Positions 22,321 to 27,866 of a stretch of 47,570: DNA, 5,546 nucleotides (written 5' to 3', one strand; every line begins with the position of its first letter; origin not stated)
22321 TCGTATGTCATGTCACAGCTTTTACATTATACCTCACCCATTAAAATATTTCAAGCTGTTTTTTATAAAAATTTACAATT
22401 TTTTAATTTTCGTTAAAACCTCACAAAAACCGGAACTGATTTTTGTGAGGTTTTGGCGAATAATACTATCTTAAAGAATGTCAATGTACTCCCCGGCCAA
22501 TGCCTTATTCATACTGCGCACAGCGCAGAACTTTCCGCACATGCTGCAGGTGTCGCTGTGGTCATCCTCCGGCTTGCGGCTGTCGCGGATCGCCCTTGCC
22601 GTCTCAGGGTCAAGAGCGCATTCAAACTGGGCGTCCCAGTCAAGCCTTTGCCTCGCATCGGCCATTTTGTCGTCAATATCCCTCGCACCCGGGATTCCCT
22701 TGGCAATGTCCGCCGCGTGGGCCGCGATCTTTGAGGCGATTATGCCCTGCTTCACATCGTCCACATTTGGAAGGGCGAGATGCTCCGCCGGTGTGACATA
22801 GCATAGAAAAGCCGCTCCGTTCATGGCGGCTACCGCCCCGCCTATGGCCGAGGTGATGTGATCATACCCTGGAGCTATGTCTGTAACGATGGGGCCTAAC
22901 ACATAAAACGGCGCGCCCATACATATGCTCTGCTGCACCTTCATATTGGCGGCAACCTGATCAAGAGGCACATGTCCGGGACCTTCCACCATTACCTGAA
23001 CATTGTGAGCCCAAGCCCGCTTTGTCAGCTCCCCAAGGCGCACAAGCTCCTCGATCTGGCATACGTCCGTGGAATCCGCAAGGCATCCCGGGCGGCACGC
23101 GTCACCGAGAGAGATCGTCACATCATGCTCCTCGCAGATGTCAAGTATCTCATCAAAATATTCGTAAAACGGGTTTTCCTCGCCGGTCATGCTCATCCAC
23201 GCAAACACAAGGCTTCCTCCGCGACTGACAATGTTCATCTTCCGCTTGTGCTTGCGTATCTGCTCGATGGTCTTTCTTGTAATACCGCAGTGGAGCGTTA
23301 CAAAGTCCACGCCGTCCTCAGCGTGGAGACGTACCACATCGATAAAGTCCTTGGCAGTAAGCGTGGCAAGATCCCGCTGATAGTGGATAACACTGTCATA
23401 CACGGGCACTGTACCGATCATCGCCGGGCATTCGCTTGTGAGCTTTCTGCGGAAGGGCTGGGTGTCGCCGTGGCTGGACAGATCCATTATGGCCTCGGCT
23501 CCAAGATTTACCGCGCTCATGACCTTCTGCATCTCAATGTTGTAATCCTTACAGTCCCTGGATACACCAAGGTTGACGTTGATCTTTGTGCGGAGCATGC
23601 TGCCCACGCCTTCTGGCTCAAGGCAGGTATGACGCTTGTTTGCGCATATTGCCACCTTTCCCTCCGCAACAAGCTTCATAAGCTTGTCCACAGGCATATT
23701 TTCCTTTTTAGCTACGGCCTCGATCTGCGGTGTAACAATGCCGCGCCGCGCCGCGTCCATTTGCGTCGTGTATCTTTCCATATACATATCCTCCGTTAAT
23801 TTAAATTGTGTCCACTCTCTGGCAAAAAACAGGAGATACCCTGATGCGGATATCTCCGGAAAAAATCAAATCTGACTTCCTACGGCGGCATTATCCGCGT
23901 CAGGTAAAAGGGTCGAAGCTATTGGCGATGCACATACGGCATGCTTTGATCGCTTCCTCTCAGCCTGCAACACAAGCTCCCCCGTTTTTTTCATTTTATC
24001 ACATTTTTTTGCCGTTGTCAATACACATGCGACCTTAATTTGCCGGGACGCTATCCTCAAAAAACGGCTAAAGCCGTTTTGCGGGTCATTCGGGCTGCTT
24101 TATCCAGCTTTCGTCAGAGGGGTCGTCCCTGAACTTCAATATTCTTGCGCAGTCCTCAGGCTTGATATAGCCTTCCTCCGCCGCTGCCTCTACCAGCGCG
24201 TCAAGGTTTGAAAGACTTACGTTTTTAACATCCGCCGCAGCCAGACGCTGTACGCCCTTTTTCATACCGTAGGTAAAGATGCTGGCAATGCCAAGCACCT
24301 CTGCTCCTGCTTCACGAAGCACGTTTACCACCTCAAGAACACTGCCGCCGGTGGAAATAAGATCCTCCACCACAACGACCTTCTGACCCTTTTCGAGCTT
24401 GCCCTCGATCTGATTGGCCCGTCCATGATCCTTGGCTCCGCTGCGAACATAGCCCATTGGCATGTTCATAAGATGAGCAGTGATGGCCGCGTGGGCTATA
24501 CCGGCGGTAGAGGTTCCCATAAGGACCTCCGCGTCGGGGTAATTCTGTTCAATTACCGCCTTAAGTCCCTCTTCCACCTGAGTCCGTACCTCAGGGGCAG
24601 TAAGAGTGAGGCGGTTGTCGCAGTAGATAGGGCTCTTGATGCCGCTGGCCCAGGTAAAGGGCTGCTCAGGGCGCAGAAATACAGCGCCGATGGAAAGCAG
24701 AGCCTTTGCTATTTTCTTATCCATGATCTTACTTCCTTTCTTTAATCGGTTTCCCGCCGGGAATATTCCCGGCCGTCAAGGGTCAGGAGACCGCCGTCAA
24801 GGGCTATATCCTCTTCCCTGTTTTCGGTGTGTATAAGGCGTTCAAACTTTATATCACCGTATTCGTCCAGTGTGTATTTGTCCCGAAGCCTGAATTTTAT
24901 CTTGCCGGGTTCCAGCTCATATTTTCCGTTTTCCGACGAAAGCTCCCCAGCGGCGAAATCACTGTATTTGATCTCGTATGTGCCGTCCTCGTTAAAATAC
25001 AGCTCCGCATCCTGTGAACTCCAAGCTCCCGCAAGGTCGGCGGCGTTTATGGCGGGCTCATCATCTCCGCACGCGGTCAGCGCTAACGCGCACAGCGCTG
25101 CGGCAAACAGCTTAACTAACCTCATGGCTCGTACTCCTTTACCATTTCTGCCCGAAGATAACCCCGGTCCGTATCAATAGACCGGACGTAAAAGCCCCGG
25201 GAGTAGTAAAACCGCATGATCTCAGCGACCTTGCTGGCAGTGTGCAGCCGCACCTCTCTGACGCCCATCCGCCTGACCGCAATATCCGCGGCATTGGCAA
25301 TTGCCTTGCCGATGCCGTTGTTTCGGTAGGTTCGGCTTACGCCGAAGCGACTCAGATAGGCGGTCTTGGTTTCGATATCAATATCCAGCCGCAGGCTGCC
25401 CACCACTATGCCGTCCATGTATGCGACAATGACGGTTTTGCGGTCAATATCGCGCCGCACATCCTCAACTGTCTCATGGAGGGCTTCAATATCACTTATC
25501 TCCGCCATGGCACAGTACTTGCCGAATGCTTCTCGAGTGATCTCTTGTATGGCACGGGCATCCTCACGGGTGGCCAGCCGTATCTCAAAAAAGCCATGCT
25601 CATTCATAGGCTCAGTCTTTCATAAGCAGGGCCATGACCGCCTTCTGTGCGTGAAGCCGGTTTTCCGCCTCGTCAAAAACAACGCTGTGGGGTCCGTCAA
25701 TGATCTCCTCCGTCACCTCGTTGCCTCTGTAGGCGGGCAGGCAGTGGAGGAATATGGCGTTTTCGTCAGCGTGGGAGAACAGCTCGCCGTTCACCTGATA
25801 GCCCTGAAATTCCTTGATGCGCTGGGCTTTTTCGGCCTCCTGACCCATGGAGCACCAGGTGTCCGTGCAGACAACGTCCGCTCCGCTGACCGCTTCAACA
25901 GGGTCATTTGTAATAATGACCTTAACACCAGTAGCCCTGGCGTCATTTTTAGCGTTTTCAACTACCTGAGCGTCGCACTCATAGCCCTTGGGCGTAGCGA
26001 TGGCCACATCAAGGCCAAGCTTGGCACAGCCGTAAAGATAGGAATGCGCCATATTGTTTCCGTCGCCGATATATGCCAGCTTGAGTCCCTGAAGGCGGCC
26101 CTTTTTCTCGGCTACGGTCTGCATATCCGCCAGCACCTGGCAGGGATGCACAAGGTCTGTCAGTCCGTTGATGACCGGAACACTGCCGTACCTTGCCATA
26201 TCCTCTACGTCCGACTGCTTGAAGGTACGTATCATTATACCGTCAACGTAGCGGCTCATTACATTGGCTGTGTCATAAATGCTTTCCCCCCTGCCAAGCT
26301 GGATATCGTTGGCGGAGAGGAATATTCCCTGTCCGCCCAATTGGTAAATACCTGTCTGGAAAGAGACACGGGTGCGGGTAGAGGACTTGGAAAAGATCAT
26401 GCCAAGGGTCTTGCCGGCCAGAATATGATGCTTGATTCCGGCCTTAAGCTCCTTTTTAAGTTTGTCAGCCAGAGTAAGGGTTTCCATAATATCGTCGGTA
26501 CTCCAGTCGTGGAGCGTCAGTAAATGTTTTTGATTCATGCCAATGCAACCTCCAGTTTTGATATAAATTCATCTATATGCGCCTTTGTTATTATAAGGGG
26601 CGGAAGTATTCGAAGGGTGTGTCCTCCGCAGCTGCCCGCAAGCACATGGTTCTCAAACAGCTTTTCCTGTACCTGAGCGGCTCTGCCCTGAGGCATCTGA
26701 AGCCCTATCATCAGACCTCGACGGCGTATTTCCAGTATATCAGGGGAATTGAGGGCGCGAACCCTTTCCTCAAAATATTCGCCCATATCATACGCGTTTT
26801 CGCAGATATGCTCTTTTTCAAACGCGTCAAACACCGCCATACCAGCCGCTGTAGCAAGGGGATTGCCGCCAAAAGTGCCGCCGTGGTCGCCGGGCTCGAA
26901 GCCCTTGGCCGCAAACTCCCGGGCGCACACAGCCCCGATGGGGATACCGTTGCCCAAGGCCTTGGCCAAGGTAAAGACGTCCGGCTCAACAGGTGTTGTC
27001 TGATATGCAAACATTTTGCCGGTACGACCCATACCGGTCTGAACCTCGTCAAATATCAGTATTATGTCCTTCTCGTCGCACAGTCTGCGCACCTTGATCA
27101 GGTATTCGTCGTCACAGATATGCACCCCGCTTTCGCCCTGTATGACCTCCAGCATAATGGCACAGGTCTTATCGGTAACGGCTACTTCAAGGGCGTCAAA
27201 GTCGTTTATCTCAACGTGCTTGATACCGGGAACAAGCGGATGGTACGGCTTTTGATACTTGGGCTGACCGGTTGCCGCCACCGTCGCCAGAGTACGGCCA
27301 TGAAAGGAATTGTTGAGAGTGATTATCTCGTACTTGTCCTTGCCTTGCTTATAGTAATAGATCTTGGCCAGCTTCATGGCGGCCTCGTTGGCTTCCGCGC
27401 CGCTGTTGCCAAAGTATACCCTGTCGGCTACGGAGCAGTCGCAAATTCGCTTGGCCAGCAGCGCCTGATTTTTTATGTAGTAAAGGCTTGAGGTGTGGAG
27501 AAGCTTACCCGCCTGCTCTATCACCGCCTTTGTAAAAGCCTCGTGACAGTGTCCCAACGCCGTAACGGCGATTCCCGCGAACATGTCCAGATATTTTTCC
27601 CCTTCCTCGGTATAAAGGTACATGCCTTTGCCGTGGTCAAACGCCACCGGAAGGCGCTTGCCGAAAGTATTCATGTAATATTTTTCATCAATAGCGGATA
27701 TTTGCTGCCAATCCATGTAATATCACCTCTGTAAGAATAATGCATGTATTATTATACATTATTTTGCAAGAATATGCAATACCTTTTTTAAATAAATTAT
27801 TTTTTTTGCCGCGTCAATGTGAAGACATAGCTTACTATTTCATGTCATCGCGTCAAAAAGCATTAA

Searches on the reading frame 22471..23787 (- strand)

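Call 84: search_protein_families(library=pfam, proteins=[window:22471-23787:-], max_evalue=0.00001)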
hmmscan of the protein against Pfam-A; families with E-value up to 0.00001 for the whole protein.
window:22471-23787:- (438 aa): 1 family
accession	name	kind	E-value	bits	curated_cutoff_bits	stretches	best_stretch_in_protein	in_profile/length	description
PF01964.24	ThiC_Rad_SAM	-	6.2e-190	631.8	25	1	8-427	1-419/420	Radical SAM ThiC family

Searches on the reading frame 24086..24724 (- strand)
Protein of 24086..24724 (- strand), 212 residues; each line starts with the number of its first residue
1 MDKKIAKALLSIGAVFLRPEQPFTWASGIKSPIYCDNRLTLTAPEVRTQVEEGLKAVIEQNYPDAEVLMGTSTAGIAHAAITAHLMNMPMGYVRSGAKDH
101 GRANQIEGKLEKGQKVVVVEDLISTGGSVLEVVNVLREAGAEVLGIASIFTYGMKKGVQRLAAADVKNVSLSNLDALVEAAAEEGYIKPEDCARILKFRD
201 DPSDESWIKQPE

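Call 84: search_protein_families(library=pfam, proteins=[window:24086-24724:-], max_evalue=0.00001)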
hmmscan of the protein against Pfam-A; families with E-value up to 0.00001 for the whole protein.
window:24086-24724:- (212 aa): 2 families
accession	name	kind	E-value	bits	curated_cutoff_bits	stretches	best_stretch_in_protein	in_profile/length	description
PF00156.33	Pribosyltran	-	1.1e-11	44.8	26.3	1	58-157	23-131/158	Phosphoribosyl transferase domain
PF14681.12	UPRTase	-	6.2e-06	26.3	27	1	103-176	111-184/206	Uracil phosphoribosyltransferase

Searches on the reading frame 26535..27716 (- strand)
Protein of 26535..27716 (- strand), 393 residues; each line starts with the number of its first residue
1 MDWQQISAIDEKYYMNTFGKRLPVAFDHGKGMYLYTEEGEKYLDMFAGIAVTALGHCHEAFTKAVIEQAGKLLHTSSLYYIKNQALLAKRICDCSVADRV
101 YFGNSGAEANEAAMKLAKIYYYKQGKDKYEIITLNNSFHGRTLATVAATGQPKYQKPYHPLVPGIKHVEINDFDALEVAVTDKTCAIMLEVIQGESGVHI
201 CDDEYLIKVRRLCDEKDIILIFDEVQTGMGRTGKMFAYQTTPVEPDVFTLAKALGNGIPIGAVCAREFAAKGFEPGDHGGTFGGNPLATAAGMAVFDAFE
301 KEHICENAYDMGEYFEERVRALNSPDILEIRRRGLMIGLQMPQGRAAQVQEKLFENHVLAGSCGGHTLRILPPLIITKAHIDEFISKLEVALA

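Call 84: search_protein_families(library=pfam, proteins=[window:26535-27716:-], max_evalue=0.00001)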
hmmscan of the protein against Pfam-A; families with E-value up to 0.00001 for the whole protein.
window:26535-27716:- (393 aa): 1 family
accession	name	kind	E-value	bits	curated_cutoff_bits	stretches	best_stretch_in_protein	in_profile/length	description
PF00202.27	Aminotran_3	-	1.9e-112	376.4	30.5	1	20-392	7-403/403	Aminotransferase class-III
